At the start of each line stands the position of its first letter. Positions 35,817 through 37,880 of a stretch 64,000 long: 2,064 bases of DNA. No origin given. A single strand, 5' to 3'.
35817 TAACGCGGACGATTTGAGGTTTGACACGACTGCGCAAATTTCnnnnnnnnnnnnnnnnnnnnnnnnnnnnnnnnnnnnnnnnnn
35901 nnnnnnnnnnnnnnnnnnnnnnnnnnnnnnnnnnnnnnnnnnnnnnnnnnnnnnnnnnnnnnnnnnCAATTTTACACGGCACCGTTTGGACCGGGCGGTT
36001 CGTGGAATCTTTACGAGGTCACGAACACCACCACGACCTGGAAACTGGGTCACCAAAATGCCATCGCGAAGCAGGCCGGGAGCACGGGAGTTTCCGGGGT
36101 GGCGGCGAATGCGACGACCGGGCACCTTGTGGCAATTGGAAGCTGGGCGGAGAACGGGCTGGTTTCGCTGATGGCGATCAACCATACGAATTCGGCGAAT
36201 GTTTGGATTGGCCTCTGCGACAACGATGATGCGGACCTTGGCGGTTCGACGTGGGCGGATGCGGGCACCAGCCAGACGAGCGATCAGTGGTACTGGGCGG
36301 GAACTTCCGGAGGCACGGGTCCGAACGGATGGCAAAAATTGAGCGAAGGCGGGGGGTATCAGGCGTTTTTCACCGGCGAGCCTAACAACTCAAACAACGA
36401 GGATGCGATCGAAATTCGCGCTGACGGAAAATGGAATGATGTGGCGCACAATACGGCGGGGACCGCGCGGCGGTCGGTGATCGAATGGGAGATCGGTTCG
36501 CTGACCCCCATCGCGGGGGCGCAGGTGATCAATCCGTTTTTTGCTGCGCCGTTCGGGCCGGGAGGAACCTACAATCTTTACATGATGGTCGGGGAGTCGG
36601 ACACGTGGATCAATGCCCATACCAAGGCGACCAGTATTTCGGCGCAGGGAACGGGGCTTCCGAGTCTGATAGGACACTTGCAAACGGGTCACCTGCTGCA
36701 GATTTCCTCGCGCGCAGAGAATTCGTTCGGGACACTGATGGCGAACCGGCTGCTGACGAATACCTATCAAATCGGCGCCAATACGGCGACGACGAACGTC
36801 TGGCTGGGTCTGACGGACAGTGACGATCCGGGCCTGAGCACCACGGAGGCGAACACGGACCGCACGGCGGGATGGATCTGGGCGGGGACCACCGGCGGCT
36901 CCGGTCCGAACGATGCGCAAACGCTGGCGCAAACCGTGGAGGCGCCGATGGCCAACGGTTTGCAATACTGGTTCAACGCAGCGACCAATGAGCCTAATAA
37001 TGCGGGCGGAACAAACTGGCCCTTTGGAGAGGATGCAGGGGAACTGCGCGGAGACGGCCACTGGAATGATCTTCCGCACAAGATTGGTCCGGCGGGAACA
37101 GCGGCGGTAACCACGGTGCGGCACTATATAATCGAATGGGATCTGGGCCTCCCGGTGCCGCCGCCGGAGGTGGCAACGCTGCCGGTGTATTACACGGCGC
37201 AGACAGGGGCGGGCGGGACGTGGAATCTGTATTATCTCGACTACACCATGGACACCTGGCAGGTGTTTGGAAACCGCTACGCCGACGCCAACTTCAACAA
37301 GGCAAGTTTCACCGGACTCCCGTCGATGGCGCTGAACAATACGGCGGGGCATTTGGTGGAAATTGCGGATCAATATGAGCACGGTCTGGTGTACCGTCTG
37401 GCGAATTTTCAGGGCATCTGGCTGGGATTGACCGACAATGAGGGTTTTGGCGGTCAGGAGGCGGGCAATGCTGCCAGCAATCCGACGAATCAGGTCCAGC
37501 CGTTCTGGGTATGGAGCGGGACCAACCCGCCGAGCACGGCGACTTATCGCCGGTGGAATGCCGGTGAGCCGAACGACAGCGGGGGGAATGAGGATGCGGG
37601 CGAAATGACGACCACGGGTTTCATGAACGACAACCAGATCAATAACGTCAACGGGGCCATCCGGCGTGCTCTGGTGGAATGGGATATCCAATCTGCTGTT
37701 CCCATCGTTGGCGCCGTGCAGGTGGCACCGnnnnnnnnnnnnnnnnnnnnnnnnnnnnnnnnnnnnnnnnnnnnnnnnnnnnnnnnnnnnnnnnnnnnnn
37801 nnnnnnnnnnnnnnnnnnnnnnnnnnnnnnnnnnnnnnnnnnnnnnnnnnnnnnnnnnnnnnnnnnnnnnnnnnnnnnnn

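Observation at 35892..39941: Bacterial protein with three animal-style C-type lectin modules (EPN...E...WND) fused to PA14-like modules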

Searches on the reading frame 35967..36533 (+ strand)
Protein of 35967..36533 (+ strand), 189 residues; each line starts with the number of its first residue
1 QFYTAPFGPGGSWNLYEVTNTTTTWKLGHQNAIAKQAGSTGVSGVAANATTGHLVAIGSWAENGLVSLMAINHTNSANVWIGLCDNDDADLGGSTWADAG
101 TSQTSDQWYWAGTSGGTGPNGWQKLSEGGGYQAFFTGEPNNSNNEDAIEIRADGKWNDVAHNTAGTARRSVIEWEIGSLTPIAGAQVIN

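Call 6: search_protein_families(library=pfam, proteins=[window:35967-36533:+], max_evalue=10)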
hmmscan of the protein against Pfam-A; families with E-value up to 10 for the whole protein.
seq(189 aa): 1 family
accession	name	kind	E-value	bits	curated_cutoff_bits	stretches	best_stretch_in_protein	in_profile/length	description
PF00059.27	Lectin_C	-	1.4e-06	29.4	22.6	1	51-161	16-97/107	Lectin C-type domain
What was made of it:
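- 35967..36530 (+): CTLD module 1 (aa 26-213), WIGL, EPN163-165, E170, WND181-183, IEWE. Lectin_C 29.4 bits (call 6).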

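Call 23: predict_structure(alignment_id=A2)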
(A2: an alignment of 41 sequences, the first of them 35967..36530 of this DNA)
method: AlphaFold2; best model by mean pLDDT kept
length: 188 residues; sequences in the alignment: 41
mean_pLDDT: 95.2   pTM: 0.91
mean pLDDT of the five models: 95.2, 94.9, 94.8, 94.7, 93.9
residues with pLDDT >= 90: 168; 70-90: 20; 50-70: 0; < 50: 0
segments of 3 or more residues with pLDDT < 50: none
pLDDT, mean of each block of 10 residues (from residue 1): 95 97 97 98 98 98 96 92 93 88 96 95 95 96 91 95 94 98 96
secondary structure, 60 per line:
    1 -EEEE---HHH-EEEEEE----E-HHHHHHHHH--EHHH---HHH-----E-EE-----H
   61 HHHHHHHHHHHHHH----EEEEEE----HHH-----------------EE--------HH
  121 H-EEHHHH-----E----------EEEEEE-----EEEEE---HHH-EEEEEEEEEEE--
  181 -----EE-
elements in order: E2-5 E13-18 H25-33 H60-74 E79-84 H125-128 E145-150 E156-160 E168-178
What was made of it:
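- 35967..36530 (+): AF2 pLDDT 95.2 (call 23).
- AF2 model of module 1 has pLDDT 95.2 and pTM 0.91 (call 23).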

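Call 27: fold_search(model_id=the predicted structure, library=pdb)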
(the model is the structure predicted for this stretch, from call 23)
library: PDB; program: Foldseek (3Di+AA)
matches with E <= 10: 442; with E <= 0.001: 255
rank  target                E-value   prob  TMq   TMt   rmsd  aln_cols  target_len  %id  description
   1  4wqq_A                2.0e-07  1.00  0.57  0.75   3.5       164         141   22  Structure of EPNH mutant of CEL-I (released 2015-04-29)
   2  1wmy_A                2.6e-07  1.00  0.57  0.76   3.4       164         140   22  Crystal Structure of C-type Lectin CEL-I from Cucumaria echinata (released 2004-09-07)
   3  5f2q_A                1.0e-06  1.00  0.53  0.73   3.3       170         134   17  C-type lectin from Bothrops jararacussu (released 2016-12-07)
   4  4mth                  1.8e-06  1.00  0.49  0.65   4.6       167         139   18  Crystal structure of mature human RegIIIalpha (released 2013-11-27)
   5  4m18_G                2.5e-06  1.00  0.53  0.68   2.6       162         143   20  Crystal Structure of Surfactant Protein-D D325A/R343V mutant in complex with trimannose (Man-a1,2Man-a1,2Man) (released 2013-12-04)
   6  5f2q_B                2.6e-06  1.00  0.53  0.72   3.7       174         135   18  C-type lectin from Bothrops jararacussu (released 2016-12-07)
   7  4yli_E                2.8e-06  1.00  0.53  0.66   3.0       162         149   18  CL-K1 trimer (released 2015-04-08)
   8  1b08_A                2.8e-06  1.00  0.55  0.67   2.9       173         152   17  LUNG SURFACTANT PROTEIN D (SP-D) (FRAGMENT) (released 1999-12-01)
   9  5jq1_B                3.2e-06  1.00  0.53  0.74   2.9       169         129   18  Efficient targeting of the asialoglycoprotein receptor by polyvalent display of a compact galactosamine mimic (released 2017-06-14)
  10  8urf_A                3.4e-06  1.00  0.49  0.70   4.1       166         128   22  Crystal Structure of human ASGR2 CRD (Carbohydrate Recognition Domain) bound to 8G8 Fab (released 2024-06-19)
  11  4yli_C                3.9e-06  1.00  0.54  0.66   3.1       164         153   19  CL-K1 trimer (released 2015-04-08)
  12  1xar_A                3.9e-06  1.00  0.52  0.65   3.9       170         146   21  Crystal Structure of a fragment of DC-SIGNR (containing the carbohydrate recognition domain and two repeats of the nec (released 2004-11-16)
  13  1dv8                  4.1e-06  1.00  0.53  0.75   2.8       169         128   17  CRYSTAL STRUCTURE OF THE CARBOHYDRATE RECOGNITION DOMAIN OF THE H1 SUBUNIT OF THE ASIALOGLYCOPROTEIN RECEPTOR (released 2000-07-26)
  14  2rid_A                4.4e-06  1.00  0.55  0.69   2.9       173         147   20  Crystal structure of the trimeric neck and carbohydrate recognition domain of human surfactant protein D in complex wi (released 2008-01-15)
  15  3als_A                4.4e-06  1.00  0.54  0.64   5.8       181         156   17  Crystal structure of CEL-IV (released 2011-01-19)
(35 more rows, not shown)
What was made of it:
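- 35967..36530 (+): Foldseek matches CEL-I, SP-D, ASGPR and DC-SIGNR (call 27).
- Closest known: Animal Ca2+-dependent C-type carbohydrate-recognition domains. Same: Same fold (Foldseek E down to 2e-7, target-normalised TM-score (TMt) 0.65-0.77; call 27).
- Its best PDB folds are all Ca-dependent sugar-binding CRDs, including sugar complexes of SP-D, SP-A, CL-11, ASGPR and Endo180; 255 hits at E <= 1e-3 (call 27). Struthiocalcin, an eggshell mineral-binding CTLD, is among the fold matches (rank 34, call 27).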

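Call 28: search_solved_structures(query=A2, max_evalue=0.001, show_alignments=5)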
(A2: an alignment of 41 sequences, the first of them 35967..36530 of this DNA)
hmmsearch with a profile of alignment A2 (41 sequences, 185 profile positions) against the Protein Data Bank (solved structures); distinct sequences matched with E-value up to 0.001: 111 (the best 60 are shown).
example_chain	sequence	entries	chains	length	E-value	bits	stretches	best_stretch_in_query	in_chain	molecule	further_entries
6y0l_A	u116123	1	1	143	2.2e-11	47.4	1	47-156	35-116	Low affinity immunoglobulin epsilon Fc receptor membrane-bound form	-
6y0m_A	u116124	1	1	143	9.9e-11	45.3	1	47-156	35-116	Low affinity immunoglobulin epsilon Fc receptor membrane-bound form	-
6pwr_A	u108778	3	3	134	8.5e-10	42.2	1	46-156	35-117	Fc fragment of IgE receptor II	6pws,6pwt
8urf_A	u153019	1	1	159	1.8e-09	41.1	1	52-156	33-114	Asialoglycoprotein receptor 2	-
4m17_A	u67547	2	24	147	1.7e-08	38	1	124-158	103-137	Pulmonary surfactant-associated protein D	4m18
9srk_A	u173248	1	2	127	2.5e-08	37.5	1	125-160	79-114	Collectin-11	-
4yli_A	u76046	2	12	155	4.8e-08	36.5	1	124-160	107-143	Collectin-11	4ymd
5lgk_E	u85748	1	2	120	6.3e-08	36.1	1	126-156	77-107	Low affinity immunoglobulin epsilon Fc receptor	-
3g84_A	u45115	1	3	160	1e-07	35.5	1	123-158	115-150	Pulmonary surfactant-associated protein D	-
1t8c_A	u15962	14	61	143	1e-07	35.5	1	47-156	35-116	Low affinity immunoglobulin epsilon Fc receptor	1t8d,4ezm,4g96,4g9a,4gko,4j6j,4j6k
4gj0_A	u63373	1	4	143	1.3e-07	35.1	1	47-156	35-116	Low affinity immunoglobulin epsilon Fc receptor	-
1b08_A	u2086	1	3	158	1.4e-07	35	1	124-158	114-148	PROTEIN (LUNG SURFACTANT PROTEIN D)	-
2ggu_A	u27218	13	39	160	1.5e-07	34.9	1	124-158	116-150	Pulmonary surfactant-associated protein D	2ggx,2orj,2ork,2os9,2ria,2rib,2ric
4c9f_A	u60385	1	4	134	2e-07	34.5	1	47-159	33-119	CD209 ANTIGEN-LIKE PROTEIN B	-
1pw9_A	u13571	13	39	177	2e-07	34.5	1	124-158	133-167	Pulmonary surfactant-associated protein D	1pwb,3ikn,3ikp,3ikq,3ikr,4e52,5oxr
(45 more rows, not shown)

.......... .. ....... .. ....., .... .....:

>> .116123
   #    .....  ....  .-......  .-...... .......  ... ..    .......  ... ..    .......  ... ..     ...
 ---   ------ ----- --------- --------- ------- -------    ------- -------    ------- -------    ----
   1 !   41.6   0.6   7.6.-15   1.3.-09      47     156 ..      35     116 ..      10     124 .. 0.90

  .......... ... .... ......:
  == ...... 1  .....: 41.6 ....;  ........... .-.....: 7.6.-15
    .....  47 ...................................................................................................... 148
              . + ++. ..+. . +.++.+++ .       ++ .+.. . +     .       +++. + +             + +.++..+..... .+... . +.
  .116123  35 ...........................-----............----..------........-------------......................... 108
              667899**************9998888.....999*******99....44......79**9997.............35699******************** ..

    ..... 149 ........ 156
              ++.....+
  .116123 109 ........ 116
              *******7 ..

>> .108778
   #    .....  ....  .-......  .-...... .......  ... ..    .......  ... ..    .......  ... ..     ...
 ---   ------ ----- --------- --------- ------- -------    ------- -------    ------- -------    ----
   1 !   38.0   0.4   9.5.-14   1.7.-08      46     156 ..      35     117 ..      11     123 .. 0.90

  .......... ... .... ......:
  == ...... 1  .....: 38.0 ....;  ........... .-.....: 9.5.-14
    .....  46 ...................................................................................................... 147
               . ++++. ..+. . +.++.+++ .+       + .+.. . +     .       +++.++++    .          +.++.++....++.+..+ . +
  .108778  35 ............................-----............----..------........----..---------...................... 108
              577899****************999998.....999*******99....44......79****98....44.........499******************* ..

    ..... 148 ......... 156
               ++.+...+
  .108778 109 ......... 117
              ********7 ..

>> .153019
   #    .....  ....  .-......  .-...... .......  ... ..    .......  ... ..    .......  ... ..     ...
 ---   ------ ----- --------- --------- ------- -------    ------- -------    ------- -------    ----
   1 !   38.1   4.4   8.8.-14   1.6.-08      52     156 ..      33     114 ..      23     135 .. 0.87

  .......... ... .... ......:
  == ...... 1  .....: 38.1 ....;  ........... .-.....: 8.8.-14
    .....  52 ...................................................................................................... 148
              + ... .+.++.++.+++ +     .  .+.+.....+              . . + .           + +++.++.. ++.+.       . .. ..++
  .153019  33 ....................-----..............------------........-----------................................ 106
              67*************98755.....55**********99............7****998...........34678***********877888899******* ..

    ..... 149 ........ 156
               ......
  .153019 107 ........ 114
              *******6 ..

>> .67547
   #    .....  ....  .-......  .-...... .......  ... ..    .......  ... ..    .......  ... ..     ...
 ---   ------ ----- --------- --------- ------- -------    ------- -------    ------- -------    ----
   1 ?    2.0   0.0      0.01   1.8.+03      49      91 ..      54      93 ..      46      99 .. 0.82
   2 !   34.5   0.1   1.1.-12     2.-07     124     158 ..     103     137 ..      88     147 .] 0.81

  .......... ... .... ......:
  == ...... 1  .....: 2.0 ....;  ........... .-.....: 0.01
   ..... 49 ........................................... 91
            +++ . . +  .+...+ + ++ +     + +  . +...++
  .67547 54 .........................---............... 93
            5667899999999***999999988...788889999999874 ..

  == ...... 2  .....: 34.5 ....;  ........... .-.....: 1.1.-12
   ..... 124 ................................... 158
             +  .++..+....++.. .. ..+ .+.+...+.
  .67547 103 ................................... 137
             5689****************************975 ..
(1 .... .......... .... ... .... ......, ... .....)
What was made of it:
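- On Classical (canonical) Ca-dependent C-type CRD: They are in register with CD23, ASGPR2 and SP-D (call 28).
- Checked: A family profile hits 111 distinct PDB C-type lectin sequences at E <= 1e-3, best 2e-11 (call 28).
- The family profile aligns '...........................' to CD23 '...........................', and likewise to ASGPR2 and SP-D (call 28).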

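Call 32: find_related_loci(query=A2, collection=genome_contigs, flank=6000)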
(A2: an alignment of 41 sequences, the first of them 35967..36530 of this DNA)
Query A2 (188 aa) in genome_contigs; peptide patterns used: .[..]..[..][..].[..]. (x = any residue, [..] = any of these).
67 stretches matched a pattern; 50 encode a relative of the query (tblastn E <= 1e-3); 50 distinct loci.
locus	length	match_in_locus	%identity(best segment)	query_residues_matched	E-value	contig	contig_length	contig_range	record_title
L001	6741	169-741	84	1-188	8e-98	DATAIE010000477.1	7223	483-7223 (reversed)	MAG TPA_asm: Verrucomicrobiales bacterium isolate SMAG_U6875 k141_5040015, whole genome shotgun sequence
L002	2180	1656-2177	70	1-169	6e-75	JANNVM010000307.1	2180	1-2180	MAG: Verrucomicrobiota bacterium isolate VAR_34_metabat_5 VAR_34_k141_134953, whole genome shotgun sequence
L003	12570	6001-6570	65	1-188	1e-71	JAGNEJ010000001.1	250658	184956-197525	MAG: Verrucomicrobiales bacterium isolate Gw_Inlet_bin_196 Gw_Inlet_2_length_250658_cov_6.118001, whole genome shotgun s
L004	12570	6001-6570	64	1-188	3e-71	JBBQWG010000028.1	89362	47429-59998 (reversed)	MAG: Verrucomicrobiales bacterium isolate Co_metawrap_2047 Cmw_2047_k141_18734791_length_89362_cov_12.0000, whole genome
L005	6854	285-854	61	1-188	4e-68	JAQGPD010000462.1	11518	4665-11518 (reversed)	MAG: Verrucomicrobiales bacterium isolate RYN_630 scaffold_66146, whole genome shotgun sequence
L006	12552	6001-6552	44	2-185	1e-33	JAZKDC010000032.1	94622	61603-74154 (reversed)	MAG: Verrucomicrobiota bacterium isolate DC_HB_01_SPN181219-bin032 DCHB01SPN_B032_0_000000000032, whole genome shotgun s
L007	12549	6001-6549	41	1-188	4e-33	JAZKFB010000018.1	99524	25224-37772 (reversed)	MAG: Verrucomicrobiota bacterium isolate DC_HB_02_SPN181219-bin059 DCHB02SPN_B059_0_000000000018, whole genome shotgun s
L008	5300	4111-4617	43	1-186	2e-32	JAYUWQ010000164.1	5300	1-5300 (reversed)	MAG: bacterium isolate GL127_UP_concoct_103 GL127_UP_concoct_103_163, whole genome shotgun sequence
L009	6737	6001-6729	43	1-186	4e-32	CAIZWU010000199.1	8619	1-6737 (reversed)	uncultured bacterium isolate Loc090402-4m_bin-0721 genome assembly, contig: bin-0721:199/405, whole genome shotgun seque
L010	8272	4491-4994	45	1-177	7e-32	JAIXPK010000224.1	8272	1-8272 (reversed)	MAG: Verrucomicrobiaceae bacterium isolate C1_MAG_00061 C1_MAG_00061_000000000012, whole genome shotgun sequence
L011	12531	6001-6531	43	1-186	5e-31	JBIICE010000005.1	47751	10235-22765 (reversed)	MAG: Verrucomicrobiales bacterium isolate ME2000-07-17pf_3300043436_group1_bin47 Rohwer_bin2763_scaffold_308_c1, whole g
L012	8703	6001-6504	44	1-177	5e-30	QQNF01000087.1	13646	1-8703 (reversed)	MAG: Verrucomicrobia bacterium isolate V1-33 Ga0133913_10034255, whole genome shotgun sequence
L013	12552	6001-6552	45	2-185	3e-33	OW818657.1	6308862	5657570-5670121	metagenome genome assembly, chromosome: 1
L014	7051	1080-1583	44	1-177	3e-30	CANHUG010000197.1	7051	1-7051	MAG: Verrucomicrobiales bacterium isolate RE-27jun17-61 genome assembly, contig: RE-27jun17-C11514, whole genome shotgun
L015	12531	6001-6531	44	1-186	9e-30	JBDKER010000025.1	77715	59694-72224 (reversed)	MAG: Verrucomicrobiota bacterium isolate eastriver_2019_sw_WHONDRS-S19S_0100_A_bin.28 scaffold_0000095, whole genome sho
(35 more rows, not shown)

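Call 50: search_protein_representatives(alignment_id=A2)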
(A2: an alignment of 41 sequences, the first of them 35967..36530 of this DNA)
Query: 41 sequences, 185 profile positions. Proteins with E-value up to 0.001 (for the whole library): 5231; up to 1e-10: 835; up to 1e-30: 63. The best 150 are listed.
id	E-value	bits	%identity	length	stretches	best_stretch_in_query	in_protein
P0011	2.5e-183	621.0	-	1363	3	3-185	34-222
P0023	2.7e-122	422.0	-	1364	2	3-184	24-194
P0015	1.8e-120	416.1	-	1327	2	3-184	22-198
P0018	2.6e-119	412.3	-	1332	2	3-184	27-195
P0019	3.8e-112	389.0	-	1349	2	2-185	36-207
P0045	3.5e-101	353.2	-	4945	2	3-184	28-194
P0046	3.5e-94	330.4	-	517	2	1-184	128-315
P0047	1.4e-88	312.2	-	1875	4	2-175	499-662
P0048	1.2e-84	299.3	-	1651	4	2-175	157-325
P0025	2.6e-79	281.9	-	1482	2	2-184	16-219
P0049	9.2e-79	280.2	-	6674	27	84-159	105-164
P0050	6.1e-62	225.3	-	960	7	48-171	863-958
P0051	2.9e-56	206.8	-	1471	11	46-178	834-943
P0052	5.4e-56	205.9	-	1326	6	50-172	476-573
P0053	5.7e-52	192.8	-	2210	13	52-160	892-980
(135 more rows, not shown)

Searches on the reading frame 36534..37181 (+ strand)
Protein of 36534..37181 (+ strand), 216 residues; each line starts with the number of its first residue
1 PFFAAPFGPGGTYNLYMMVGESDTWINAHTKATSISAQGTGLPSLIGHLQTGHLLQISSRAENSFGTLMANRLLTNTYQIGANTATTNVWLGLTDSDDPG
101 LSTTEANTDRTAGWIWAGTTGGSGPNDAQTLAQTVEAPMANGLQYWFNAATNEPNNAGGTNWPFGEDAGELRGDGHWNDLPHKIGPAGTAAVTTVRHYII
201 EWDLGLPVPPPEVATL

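Call 6: search_protein_families(library=pfam, proteins=[window:36534-37181:+], max_evalue=10)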
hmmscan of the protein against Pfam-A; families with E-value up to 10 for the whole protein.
seq(216 aa): 1 family
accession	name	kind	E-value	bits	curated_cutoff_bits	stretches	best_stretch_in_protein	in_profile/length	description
PF00059.27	Lectin_C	-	0.004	18.3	22.6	1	50-148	15-94/107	Lectin C-type domain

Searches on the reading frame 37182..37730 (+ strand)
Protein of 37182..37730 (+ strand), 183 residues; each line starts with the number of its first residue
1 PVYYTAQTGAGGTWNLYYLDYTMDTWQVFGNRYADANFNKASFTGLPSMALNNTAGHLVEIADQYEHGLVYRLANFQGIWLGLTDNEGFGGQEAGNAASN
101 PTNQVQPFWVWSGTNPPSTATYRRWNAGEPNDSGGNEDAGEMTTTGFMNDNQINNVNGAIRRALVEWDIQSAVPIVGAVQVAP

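Call 6: search_protein_families(library=pfam, proteins=[window:37182-37730:+], max_evalue=10)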
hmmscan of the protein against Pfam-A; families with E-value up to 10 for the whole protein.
seq(183 aa): 1 family
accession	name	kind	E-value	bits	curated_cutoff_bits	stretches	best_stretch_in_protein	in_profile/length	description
PF00059.27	Lectin_C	-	3.3e-05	25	22.6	1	54-159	15-103/107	Lectin C-type domain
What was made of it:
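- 37182..37727 (+): CTLD module 3 (aa 431-612), WLGL, EPN559-561, E567, MND578-580, VEWD. Lectin_C 25.0 bits (call 6).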
